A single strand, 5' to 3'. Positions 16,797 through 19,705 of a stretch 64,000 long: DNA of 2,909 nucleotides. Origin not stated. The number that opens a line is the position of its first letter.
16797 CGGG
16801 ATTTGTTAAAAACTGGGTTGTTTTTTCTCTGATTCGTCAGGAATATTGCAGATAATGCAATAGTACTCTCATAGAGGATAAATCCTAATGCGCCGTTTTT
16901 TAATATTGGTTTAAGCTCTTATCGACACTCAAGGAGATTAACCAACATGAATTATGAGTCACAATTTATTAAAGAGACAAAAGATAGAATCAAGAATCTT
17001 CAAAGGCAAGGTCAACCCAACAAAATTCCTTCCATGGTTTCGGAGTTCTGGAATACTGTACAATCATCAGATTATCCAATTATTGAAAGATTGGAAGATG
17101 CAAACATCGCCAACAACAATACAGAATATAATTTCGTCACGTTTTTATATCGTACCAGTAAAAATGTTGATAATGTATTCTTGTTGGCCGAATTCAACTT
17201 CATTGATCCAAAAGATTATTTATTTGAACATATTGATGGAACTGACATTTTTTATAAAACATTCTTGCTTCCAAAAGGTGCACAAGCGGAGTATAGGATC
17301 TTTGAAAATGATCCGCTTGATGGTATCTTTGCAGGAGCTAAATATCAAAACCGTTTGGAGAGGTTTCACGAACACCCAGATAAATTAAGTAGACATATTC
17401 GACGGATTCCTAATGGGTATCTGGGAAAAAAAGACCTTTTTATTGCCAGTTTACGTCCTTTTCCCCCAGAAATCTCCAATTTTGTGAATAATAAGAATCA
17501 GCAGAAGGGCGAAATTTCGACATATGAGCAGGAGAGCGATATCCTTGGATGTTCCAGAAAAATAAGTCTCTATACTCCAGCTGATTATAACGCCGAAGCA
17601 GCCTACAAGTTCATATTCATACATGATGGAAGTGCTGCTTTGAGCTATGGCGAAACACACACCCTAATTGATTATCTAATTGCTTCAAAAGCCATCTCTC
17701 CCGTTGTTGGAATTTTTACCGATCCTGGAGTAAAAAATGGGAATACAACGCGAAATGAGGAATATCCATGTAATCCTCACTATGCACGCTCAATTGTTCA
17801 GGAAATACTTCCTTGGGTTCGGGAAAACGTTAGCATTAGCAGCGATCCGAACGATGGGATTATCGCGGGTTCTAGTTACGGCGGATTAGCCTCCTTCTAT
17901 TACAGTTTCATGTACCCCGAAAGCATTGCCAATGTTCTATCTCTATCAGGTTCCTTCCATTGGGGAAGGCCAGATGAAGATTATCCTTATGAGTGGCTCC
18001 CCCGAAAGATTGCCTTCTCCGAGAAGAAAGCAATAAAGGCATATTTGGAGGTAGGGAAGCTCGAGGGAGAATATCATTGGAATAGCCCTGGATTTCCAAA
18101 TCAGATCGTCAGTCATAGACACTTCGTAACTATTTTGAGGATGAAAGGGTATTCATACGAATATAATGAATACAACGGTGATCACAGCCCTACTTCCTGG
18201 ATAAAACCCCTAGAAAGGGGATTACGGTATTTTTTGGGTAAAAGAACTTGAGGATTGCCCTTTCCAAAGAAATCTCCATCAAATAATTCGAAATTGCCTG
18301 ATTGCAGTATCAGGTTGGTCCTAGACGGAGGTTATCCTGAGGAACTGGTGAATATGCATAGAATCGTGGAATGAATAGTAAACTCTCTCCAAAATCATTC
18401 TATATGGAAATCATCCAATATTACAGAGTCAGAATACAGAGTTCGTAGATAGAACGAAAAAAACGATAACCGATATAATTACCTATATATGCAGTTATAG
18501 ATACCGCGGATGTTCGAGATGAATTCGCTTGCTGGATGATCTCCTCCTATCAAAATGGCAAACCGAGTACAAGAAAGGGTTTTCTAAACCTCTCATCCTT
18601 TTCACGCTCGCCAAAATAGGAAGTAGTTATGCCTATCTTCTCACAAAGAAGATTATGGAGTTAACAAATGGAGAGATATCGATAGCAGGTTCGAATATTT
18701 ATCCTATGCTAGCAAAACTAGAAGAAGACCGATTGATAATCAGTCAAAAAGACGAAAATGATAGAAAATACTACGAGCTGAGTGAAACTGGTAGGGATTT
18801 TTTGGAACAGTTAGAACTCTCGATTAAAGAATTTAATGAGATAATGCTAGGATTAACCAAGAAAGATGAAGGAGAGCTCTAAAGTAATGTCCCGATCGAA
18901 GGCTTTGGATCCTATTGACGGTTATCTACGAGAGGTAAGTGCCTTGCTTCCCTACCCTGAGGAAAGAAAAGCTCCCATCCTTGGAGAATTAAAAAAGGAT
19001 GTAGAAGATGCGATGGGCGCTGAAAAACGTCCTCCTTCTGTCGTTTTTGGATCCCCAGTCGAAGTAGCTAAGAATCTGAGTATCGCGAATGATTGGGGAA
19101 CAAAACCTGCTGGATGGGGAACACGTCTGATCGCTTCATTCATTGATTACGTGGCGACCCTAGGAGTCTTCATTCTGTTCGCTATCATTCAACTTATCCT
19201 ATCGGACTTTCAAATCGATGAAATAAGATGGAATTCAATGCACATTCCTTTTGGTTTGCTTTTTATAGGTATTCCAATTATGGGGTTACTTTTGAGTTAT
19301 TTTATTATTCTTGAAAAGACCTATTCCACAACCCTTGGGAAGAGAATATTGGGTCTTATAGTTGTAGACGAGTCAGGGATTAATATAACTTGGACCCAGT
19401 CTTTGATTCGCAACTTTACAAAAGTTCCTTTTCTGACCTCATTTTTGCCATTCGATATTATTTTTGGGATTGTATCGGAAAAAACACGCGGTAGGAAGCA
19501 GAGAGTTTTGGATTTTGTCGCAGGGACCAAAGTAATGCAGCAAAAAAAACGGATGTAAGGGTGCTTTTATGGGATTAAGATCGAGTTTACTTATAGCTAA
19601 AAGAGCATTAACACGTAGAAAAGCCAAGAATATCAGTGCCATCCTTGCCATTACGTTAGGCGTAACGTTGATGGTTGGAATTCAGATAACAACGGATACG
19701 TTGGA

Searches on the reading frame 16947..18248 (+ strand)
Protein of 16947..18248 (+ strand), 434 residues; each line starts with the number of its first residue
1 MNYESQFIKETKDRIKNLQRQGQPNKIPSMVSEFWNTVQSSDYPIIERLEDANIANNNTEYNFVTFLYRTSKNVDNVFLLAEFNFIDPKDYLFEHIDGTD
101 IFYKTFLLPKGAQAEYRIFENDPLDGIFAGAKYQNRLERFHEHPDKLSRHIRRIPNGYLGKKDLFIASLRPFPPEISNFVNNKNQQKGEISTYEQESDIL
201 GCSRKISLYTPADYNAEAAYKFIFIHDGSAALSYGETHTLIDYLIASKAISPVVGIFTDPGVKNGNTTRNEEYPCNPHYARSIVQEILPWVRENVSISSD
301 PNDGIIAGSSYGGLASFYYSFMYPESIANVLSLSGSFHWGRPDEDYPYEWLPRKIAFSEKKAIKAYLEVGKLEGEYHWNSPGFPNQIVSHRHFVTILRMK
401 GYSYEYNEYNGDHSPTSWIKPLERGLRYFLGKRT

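Call 3: search_protein_families(library=pfam, proteins=[window:16947-18248:+], max_evalue=0.01)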
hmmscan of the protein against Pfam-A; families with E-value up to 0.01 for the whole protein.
window:16947-18248:+ (434 aa): 2 families
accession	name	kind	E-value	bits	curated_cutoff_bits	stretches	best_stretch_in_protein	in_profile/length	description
PF00756.26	Esterase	-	3e-28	99.7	22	1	197-427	1-249/251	Putative esterase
PF11806.14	Enterochelin_N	-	0.0036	18.4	27.1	1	64-121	2-66/120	Enterochelin esterase, N-terminal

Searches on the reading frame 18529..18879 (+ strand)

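Call 3: search_protein_families(library=pfam, proteins=[window:18529-18879:+], max_evalue=0.01)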
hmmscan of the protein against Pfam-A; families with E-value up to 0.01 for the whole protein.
window:18529-18879:+ (117 aa): 3 families
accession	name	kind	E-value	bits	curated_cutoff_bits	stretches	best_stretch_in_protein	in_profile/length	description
PF03551.20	PadR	-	4.4e-14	52.7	27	1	24-93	2-74/75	Transcriptional regulator PadR-like family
PF14277.12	DUF4364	-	0.00068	19.9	26.9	1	22-100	4-78/162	Domain of unknown function (DUF4364)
PF22194.2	F-93_WHD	-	0.0032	17.9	28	0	39-88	14-62/62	F-93, winged-helix domain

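Call 4: search_protein_families(library=ncbifam, proteins=[window:18529-18879:+], max_evalue=0.01)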
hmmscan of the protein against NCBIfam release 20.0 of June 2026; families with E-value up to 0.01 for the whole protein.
window:18529-18879:+ (117 aa): 5 families
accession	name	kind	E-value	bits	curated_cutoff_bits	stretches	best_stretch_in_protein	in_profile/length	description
TIGR03433.1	padR_acidobact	paralog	2e-09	37.4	101.8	1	22-106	8-95/101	PadR family transcriptional regulator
NF006931.0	PRK09416.1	equivalog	6.9e-08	32.7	112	1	55-101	78-124/135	PadR family transcriptional regulator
TIGR02719.1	repress_PhaQ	equivalog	8.5e-07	29.4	139.35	1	12-106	18-113/138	poly-beta-hydroxybutyrate-responsive repressor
NF053635.1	TransRegRv3488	equivalog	2.5e-05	24.4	140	1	44-107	30-96/98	Rv3488 family transcriptional regulator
TIGR02337.1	HpaR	equivalog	0.0046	16.8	121.2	1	52-105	54-110/130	homoprotocatechuate degradation operon regulator HpaR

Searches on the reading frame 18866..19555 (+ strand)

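Call 3: search_protein_families(library=pfam, proteins=[window:18866-19555:+], max_evalue=0.01)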
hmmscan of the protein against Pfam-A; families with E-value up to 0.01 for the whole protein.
window:18866-19555:+ (230 aa): 1 family
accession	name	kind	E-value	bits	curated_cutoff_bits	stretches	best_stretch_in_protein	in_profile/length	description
PF06271.18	RDD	-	1e-17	65.2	24.1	1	81-220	1-137/137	RDD family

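Call 4: search_protein_families(library=ncbifam, proteins=[window:18866-19555:+], max_evalue=0.01)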
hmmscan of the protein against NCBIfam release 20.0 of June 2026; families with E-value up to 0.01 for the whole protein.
window:18866-19555:+ (230 aa): 0 families
